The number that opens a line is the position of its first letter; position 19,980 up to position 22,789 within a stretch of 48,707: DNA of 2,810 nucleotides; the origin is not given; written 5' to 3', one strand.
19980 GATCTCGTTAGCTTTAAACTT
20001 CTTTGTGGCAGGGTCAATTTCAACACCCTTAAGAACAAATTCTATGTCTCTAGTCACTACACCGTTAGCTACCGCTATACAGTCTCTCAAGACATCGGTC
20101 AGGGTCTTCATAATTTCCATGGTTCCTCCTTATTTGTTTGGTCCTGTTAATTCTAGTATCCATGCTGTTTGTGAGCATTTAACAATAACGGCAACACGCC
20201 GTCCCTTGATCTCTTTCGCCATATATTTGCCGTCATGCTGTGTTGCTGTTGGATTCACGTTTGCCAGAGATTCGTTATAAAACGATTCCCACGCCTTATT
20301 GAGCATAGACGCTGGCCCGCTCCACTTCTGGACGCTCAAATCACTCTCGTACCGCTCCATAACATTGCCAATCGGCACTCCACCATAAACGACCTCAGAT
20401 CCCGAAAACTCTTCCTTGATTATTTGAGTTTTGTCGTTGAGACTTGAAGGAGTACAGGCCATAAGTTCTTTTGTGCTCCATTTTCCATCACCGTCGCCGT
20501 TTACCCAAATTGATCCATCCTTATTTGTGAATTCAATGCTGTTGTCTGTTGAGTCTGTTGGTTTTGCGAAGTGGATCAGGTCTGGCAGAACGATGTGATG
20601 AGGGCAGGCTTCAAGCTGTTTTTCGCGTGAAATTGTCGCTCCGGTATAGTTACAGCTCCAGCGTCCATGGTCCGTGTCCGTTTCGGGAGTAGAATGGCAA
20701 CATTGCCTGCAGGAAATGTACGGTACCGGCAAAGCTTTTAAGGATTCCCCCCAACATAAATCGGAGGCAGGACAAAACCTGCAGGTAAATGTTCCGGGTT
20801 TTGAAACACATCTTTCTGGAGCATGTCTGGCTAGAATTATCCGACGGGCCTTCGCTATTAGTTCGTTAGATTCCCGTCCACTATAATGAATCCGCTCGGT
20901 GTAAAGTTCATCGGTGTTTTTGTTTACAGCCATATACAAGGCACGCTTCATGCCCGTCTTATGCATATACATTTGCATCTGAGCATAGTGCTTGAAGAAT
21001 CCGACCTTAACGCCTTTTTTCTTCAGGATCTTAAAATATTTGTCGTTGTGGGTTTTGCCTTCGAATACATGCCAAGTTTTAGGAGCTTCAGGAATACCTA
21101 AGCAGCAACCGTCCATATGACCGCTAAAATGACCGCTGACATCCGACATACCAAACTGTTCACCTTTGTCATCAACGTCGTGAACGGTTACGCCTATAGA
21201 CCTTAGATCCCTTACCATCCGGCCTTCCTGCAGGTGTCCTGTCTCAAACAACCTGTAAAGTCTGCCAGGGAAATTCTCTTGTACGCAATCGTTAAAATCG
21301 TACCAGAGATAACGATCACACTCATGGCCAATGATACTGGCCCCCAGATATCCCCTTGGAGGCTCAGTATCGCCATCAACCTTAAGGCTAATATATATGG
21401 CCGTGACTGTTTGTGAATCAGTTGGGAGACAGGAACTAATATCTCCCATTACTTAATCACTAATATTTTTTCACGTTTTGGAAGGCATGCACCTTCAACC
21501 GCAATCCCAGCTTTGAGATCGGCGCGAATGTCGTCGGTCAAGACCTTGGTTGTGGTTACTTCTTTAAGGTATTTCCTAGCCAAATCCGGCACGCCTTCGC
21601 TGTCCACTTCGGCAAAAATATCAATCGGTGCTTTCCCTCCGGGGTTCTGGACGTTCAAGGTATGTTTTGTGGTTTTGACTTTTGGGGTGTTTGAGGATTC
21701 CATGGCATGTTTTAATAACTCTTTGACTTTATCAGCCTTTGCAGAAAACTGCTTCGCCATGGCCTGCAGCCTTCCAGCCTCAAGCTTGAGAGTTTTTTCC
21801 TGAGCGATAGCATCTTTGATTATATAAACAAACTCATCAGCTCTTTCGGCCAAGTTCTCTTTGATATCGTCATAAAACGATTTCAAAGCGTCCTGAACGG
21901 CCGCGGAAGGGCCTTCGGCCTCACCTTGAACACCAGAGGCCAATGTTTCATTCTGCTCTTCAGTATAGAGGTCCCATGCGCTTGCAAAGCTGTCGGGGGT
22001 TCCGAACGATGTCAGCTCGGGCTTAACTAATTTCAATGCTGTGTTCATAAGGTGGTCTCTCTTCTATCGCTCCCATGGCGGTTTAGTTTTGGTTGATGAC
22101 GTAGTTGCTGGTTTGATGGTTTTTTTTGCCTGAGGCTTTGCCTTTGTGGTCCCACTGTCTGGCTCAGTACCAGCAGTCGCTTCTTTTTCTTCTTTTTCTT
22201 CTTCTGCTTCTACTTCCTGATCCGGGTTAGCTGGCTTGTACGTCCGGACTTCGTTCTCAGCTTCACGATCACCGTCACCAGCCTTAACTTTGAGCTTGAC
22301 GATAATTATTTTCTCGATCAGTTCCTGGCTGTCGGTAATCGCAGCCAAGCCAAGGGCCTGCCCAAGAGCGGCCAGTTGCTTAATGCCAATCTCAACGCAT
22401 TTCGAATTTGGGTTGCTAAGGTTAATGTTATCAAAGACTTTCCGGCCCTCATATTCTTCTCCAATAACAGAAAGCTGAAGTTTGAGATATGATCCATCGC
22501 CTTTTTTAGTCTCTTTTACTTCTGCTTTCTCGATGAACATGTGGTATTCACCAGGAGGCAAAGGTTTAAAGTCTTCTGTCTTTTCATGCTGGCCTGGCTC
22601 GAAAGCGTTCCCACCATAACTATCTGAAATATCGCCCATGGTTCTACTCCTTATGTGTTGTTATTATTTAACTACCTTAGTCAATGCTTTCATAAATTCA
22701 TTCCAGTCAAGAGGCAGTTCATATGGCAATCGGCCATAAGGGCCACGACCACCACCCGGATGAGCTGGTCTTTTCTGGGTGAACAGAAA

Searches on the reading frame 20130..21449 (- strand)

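Call 30: search_protein_families(library=phrogs, proteins=[window:20130-21449:-], max_evalue=0.00001)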
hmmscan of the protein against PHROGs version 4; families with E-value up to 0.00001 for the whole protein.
window:20130-21449:- (439 aa): 1 family
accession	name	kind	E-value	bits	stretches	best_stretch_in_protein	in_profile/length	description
phrog_1990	-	DNA, RNA and nucleotide metabolism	2.3e-95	320.3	1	12-291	15-287/290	Cas4-domain exonuclease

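Call 58: search_protein_families(library=pfam, proteins=[window:20130-21449:-], max_evalue=0.001)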
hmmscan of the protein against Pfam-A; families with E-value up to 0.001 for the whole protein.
window:20130-21449:- (439 aa): 0 families

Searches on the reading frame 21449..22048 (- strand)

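Call 30: search_protein_families(library=phrogs, proteins=[window:21449-22048:-], max_evalue=0.00001)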
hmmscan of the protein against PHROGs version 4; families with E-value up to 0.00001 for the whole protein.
window:21449-22048:- (199 aa): 1 family
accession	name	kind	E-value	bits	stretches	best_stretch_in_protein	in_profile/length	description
phrog_253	-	DNA, RNA and nucleotide metabolism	6.1e-22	79.3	1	52-199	29-167/169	Mu Gam-like end protection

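Call 58: search_protein_families(library=pfam, proteins=[window:21449-22048:-], max_evalue=0.001)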
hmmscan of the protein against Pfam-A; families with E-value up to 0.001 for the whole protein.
window:21449-22048:- (199 aa): 1 family
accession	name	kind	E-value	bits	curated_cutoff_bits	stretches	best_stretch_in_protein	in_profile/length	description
PF05565.16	Sipho_Gp157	-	3.5e-20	73.1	28.6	1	38-196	14-160/162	Siphovirus Gp157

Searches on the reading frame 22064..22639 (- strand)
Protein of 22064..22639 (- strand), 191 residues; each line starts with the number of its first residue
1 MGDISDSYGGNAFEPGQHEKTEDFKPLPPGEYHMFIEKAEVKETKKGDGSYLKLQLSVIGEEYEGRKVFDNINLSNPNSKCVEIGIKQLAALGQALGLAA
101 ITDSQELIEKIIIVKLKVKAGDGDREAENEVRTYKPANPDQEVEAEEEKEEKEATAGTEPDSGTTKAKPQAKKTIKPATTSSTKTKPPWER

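Call 30: search_protein_families(library=phrogs, proteins=[window:22064-22639:-], max_evalue=0.00001)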
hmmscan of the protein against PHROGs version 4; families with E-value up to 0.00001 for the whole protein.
window:22064-22639:- (191 aa): 5 families
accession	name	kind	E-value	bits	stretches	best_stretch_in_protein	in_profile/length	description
phrog_2300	-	unknown function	2.4e-41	143.7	1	12-190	32-200/347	-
phrog_6015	-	DNA, RNA and nucleotide metabolism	5.3e-31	109.3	1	11-170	5-164/273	single strand DNA binding protein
phrog_13350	-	unknown function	2.7e-28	100.3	1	13-189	9-184/302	-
phrog_378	-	DNA, RNA and nucleotide metabolism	3.8e-12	47.8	1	18-156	9-142/163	single strand DNA binding protein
phrog_7778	-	DNA, RNA and nucleotide metabolism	2.8e-07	31.4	1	19-80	30-90/162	single strand DNA binding protein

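Call 58: search_protein_families(library=pfam, proteins=[window:22064-22639:-], max_evalue=0.001)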
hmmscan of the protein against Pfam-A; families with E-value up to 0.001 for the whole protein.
window:22064-22639:- (191 aa): 1 family
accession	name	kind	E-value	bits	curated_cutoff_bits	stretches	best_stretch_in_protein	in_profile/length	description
PF05037.18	DUF669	-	7e-19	68.7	21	1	18-140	5-134/138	Protein of unknown function (DUF669)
